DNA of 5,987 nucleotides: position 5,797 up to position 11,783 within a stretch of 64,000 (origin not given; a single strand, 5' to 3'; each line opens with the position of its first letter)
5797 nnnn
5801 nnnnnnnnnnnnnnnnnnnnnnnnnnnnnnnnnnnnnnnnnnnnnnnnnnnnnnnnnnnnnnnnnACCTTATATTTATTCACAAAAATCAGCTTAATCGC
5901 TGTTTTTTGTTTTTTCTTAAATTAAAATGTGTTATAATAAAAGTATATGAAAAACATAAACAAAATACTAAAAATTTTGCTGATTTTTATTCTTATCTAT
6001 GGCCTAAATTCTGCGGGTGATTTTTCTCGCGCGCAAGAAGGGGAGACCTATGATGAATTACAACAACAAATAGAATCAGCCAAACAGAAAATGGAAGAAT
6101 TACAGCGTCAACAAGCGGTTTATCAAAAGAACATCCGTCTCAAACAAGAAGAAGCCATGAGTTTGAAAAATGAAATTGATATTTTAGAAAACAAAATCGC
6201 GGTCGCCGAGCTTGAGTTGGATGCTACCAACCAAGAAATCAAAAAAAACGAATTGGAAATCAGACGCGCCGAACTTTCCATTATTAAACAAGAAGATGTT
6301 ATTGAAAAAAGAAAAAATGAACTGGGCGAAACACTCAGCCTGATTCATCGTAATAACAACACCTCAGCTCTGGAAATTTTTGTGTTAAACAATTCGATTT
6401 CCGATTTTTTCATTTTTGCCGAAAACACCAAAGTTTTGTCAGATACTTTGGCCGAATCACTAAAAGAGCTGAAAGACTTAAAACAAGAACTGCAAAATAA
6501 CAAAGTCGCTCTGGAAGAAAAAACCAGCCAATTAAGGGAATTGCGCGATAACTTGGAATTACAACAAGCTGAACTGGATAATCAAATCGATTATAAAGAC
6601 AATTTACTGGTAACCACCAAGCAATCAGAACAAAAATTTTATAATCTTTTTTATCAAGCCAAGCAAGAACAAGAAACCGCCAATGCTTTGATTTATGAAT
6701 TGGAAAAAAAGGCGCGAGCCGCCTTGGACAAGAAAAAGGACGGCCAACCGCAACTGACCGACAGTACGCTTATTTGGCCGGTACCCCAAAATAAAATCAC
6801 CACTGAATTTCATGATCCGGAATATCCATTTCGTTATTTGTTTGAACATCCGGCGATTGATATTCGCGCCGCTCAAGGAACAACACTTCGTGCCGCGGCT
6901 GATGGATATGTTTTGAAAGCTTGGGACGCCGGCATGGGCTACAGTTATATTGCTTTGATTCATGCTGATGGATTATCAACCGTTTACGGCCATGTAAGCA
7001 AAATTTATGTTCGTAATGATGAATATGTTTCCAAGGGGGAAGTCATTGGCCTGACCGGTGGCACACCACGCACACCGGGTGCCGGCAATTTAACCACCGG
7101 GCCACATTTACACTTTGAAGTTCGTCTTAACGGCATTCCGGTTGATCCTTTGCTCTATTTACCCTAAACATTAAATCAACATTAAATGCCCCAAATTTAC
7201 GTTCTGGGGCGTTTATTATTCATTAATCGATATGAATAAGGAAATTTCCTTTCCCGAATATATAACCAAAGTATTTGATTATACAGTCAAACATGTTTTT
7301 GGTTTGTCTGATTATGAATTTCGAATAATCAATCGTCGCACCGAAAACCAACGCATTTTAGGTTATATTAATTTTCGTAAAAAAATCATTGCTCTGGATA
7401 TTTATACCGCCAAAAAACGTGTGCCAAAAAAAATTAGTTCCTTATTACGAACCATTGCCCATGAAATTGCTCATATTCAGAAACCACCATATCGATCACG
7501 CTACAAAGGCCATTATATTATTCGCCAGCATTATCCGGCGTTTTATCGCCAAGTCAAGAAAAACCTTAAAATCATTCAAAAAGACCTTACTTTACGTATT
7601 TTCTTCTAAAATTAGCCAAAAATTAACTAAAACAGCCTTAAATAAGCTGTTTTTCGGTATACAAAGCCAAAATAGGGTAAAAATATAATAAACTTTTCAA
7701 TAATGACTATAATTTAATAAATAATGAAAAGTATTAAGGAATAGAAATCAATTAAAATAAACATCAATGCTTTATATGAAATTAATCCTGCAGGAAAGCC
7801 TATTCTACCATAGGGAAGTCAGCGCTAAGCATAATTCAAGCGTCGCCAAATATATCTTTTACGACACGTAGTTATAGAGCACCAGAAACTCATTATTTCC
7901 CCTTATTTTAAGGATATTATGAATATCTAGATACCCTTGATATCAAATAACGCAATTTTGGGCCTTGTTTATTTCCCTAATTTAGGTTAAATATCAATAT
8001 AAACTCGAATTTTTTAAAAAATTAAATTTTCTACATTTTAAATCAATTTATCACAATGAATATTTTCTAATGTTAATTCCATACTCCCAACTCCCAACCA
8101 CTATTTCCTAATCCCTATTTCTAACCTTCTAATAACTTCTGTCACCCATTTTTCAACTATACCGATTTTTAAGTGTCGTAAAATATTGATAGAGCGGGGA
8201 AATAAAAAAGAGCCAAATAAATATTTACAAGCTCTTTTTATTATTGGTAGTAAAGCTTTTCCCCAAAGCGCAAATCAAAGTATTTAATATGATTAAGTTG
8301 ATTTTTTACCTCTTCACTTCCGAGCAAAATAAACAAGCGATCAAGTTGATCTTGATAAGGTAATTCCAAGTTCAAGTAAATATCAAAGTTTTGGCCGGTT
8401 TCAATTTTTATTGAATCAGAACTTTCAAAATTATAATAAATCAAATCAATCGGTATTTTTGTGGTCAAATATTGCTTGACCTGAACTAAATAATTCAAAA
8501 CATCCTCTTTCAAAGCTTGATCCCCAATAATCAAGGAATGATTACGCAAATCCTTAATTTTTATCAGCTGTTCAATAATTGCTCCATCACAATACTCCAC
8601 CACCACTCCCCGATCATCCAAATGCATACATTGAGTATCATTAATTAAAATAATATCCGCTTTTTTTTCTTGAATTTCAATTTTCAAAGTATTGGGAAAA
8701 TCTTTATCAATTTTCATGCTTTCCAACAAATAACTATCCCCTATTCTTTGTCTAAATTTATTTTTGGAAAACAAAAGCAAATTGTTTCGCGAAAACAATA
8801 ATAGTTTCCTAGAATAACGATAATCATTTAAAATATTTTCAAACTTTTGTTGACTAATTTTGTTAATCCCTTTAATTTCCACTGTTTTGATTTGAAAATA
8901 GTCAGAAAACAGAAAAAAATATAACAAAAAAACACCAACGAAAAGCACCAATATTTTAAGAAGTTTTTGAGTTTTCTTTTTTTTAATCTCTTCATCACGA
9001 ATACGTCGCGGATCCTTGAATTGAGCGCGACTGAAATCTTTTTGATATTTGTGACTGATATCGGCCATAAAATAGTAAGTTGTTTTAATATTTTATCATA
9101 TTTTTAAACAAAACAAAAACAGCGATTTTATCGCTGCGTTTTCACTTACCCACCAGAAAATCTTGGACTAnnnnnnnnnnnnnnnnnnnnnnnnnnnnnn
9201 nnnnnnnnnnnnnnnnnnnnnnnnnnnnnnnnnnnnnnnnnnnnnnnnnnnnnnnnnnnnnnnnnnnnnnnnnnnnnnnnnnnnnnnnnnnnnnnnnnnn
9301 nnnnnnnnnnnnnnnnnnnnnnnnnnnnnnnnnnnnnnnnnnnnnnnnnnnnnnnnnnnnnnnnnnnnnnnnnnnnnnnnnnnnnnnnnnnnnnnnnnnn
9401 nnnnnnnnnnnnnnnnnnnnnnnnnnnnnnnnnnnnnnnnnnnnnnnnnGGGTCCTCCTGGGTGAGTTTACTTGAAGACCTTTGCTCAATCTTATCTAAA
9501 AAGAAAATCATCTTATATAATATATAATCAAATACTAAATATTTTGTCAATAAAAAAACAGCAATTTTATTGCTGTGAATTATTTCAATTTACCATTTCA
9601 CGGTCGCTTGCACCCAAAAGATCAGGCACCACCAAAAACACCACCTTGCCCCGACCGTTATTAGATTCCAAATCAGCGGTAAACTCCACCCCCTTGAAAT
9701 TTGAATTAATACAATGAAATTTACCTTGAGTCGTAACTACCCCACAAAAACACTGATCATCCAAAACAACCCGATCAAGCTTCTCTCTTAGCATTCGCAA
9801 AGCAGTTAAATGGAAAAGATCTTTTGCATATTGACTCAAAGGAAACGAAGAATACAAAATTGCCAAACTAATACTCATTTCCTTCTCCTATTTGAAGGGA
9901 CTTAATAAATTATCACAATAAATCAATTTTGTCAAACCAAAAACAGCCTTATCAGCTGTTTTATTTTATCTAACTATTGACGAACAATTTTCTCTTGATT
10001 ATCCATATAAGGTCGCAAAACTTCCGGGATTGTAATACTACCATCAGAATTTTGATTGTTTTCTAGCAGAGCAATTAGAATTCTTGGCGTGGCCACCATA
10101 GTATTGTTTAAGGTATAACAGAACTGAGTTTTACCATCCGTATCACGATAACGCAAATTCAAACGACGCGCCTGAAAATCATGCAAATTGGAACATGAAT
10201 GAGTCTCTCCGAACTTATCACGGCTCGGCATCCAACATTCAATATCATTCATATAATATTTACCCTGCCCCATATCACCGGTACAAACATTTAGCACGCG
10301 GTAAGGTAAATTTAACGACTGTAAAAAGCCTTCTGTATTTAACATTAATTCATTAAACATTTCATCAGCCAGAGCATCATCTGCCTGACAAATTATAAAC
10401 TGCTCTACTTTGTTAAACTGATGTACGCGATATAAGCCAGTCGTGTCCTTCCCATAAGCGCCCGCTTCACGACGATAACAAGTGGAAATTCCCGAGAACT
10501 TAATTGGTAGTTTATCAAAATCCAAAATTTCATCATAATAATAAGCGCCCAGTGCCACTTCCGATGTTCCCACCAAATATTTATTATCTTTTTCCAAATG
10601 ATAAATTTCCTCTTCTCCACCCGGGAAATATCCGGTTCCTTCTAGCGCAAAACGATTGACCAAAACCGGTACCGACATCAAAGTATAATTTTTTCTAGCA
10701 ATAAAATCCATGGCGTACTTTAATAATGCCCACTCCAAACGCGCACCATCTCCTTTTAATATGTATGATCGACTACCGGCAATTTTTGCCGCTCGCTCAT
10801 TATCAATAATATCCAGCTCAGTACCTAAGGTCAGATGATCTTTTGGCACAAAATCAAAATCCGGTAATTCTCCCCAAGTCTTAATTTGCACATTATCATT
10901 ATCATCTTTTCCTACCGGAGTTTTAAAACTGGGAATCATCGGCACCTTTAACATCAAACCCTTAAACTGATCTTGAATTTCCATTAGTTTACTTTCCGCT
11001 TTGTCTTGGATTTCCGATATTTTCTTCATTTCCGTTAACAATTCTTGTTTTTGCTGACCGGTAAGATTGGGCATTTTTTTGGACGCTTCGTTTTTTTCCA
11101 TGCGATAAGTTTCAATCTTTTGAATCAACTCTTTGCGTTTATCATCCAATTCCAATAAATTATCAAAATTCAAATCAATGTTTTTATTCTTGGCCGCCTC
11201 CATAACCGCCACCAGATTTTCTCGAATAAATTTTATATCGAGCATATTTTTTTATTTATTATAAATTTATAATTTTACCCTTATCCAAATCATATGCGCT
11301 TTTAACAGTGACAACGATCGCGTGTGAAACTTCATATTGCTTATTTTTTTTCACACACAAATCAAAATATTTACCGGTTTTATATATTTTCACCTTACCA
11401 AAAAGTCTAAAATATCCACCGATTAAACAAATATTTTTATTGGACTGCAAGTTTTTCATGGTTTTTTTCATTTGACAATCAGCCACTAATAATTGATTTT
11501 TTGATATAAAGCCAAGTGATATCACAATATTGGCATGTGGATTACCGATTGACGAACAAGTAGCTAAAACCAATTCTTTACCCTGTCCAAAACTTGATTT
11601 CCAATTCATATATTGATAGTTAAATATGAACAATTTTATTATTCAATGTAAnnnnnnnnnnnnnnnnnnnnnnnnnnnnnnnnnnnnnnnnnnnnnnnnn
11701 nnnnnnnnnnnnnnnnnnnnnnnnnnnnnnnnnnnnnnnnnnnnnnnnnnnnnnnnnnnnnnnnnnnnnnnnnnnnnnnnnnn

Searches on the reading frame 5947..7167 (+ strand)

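Call 28: search_protein_families(library=pfam, proteins=[window:5947-7167:+], max_evalue=0.00001)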
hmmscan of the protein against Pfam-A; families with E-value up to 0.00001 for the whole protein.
window:5947-7167:+ (406 aa): 1 family
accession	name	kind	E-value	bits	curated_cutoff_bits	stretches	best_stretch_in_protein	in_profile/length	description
PF01551.29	Peptidase_M23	-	1.1e-23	83.7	28.7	1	301-401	3-96/96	Peptidase family M23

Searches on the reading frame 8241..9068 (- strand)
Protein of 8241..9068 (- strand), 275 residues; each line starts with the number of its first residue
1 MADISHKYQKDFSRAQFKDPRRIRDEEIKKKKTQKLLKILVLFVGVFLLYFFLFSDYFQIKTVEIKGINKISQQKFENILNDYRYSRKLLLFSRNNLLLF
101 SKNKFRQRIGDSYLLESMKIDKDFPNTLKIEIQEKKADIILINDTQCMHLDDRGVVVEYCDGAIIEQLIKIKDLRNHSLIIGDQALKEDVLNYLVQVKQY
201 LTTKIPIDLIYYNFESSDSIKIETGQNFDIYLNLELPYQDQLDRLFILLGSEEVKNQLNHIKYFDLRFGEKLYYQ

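Call 28: search_protein_families(library=pfam, proteins=[window:8241-9068:-], max_evalue=0.00001)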
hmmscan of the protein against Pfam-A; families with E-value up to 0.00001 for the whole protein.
window:8241-9068:- (275 aa): 1 family
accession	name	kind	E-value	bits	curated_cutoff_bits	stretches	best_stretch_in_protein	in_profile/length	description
PF08478.15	POTRA_1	-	2e-08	34.8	23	1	58-134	1-68/69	POTRA domain, FtsQ-type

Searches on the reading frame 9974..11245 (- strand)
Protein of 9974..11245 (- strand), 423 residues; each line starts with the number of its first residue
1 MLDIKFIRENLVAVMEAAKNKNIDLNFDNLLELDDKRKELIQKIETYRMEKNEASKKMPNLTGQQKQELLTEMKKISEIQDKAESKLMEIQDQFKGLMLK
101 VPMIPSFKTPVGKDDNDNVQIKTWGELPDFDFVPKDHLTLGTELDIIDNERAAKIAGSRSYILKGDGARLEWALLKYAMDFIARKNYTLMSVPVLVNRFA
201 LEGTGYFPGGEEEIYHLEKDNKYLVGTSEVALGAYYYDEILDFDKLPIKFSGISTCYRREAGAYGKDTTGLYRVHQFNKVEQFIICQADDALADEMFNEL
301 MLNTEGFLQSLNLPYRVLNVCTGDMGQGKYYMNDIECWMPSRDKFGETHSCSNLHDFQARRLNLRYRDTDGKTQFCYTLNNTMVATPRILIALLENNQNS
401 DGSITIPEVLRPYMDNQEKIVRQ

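Call 28: search_protein_families(library=pfam, proteins=[window:9974-11245:-], max_evalue=0.00001)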
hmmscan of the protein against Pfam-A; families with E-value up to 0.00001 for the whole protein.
window:9974-11245:- (423 aa): 2 families
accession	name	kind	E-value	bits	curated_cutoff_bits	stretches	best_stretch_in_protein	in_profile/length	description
PF00587.30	tRNA-synt_2b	-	2.9e-35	122.4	29.3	1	218-397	4-179/179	tRNA synthetase class II core domain (G, H, P, S and T)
PF02403.27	Seryl_tRNA_N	-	1.4e-20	74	28.2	1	1-105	1-108/108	Seryl-tRNA synthetase N-terminal domain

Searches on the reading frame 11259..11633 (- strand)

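Call 28: search_protein_families(library=pfam, proteins=[window:11259-11633:-], max_evalue=0.00001)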
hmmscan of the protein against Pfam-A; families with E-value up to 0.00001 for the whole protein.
window:11259-11633:- (124 aa): 1 family
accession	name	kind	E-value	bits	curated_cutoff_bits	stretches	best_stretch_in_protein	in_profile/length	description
PF01243.27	PNPOx_N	-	2.6e-07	31.5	28.1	1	22-100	16-93/120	Pyridoxamine 5'-phosphate oxidase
